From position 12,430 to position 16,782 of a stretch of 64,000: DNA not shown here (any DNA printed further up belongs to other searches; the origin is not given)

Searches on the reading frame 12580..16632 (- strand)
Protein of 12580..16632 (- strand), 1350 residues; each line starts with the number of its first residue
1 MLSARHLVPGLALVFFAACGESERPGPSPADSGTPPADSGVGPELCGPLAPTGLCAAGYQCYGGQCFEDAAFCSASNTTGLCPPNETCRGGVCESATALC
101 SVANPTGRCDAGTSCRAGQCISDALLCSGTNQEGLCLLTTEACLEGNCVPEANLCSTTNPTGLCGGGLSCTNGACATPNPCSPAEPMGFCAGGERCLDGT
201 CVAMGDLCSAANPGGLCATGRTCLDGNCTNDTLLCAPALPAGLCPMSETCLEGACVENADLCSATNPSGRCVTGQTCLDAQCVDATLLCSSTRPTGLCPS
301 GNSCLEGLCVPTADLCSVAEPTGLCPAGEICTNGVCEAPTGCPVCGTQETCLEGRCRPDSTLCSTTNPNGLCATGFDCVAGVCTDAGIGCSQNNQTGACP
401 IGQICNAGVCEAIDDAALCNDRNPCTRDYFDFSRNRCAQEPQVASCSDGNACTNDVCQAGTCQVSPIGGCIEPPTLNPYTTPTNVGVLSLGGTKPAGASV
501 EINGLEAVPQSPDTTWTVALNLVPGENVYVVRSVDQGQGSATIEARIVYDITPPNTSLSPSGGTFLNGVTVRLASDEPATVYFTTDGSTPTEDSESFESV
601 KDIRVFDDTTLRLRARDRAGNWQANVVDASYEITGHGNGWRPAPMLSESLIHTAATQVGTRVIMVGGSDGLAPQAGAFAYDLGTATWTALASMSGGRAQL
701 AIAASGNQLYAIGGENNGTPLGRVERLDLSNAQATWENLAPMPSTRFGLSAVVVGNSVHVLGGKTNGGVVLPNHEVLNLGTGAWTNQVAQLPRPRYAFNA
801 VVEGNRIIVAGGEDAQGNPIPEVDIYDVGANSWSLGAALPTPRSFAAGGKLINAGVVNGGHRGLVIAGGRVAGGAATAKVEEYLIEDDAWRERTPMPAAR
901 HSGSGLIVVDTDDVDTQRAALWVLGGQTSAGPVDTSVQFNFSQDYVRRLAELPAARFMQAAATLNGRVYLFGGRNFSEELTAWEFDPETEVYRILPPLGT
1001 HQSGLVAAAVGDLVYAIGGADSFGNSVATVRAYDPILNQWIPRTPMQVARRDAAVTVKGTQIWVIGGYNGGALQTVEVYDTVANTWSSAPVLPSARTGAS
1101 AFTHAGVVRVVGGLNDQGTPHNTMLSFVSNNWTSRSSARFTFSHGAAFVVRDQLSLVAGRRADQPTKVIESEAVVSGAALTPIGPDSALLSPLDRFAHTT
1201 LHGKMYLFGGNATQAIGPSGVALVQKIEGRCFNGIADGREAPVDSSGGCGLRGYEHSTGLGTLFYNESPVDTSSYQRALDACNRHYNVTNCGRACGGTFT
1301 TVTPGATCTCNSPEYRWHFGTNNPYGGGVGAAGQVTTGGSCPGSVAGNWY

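Call 79: search_protein_families(library=pfam, proteins=[window:12580-16632:-], max_evalue=0.001)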
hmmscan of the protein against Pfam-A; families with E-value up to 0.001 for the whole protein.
window:12580-16632:- (1350 aa): 12 families
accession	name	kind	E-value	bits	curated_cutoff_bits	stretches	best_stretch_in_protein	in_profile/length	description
PF01344.31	Kelch_1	-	2.5e-64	212.8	20.1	6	1049-1090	1-43/46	Kelch motif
PF24681.1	Kelch_KLHDC2_KLHL20_DRC7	-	7.6e-51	173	50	4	654-834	3-192/221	KLHDC2/KLHL20/DRC7 Kelch-repeats domain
PF13964.12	Kelch_6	-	1.1e-39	133.5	25.3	2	794-843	1-50/50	Kelch motif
PF13415.12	Kelch_3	-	2.3e-31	107.7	22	2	1061-1102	3-46/48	Galactose oxidase, central domain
PF13418.12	Kelch_4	-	2.2e-28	98.4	21.6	0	1054-1094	6-49/49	Galactose oxidase, central domain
PF24981.1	Beta-prop_ATRN-LZTR1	-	6e-28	98.4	50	1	779-977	22-223/289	Attractin/LZTR1 beta-propeller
PF25210.1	Kelch_FKB95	-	2.1e-26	93.6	70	2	1001-1102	35-135/268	FKB95, Kelch-repeats domain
PF07646.21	Kelch_2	-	2.2e-21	75.1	21.3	0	959-999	5-48/48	Kelch motif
PF24996.1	NANM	-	3e-15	56.4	45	1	644-764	2-125/350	N-acetylneuraminate epimerase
PF13290.12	CHB_HEX_C_1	-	1.1e-12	48.2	22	1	560-621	1-61/67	Chitobiase/beta-hexosaminidase C-terminal domain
PF13854.13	Kelch_HCF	-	4.8e-09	36.4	113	0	740-834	12-104/345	Host cell factor, Kelch-repeats domain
PF13287.12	Fn3_assoc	-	8.5e-05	23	23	1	571-621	1-50/59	Fn3 associated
